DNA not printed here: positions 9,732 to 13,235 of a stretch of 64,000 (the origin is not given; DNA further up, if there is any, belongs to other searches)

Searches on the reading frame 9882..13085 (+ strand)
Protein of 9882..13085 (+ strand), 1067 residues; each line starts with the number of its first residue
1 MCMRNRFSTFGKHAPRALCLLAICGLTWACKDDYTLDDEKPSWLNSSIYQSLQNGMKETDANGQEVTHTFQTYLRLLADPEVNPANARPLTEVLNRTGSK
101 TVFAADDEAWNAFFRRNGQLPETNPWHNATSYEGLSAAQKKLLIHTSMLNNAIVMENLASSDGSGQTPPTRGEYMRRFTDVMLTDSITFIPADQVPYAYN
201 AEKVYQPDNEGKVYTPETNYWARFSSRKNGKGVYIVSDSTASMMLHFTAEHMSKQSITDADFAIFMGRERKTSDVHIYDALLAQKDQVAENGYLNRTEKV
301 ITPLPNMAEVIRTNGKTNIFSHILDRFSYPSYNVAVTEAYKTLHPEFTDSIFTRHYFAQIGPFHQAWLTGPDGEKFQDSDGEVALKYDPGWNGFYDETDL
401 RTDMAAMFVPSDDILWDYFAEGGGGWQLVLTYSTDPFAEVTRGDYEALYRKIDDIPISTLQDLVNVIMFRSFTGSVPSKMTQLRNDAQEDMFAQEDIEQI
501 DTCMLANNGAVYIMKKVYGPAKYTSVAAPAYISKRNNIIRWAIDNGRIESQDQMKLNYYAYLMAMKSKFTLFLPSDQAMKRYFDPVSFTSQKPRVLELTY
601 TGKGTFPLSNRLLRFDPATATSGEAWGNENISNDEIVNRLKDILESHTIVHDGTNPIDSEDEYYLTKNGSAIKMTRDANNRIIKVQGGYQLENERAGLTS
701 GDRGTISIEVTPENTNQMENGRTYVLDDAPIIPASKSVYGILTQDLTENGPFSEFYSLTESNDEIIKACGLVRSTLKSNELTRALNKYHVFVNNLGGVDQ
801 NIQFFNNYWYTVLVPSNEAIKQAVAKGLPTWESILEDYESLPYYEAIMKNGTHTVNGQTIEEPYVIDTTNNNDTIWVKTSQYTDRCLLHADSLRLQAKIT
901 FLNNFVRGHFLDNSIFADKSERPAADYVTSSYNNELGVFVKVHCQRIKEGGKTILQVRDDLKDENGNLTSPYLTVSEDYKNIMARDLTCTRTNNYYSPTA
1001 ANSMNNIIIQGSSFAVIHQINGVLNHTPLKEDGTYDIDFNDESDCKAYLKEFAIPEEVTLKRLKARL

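Call 10: search_protein_families(library=pfam, proteins=[window:9882-13085:+])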
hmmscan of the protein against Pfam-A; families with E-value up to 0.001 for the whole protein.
window:9882-13085:+ (1067 aa): 1 family
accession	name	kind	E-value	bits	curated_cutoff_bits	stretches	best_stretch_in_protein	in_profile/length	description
PF02469.27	Fasciclin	-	1.6e-05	25.5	22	0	807-826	22-42/123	Fasciclin domain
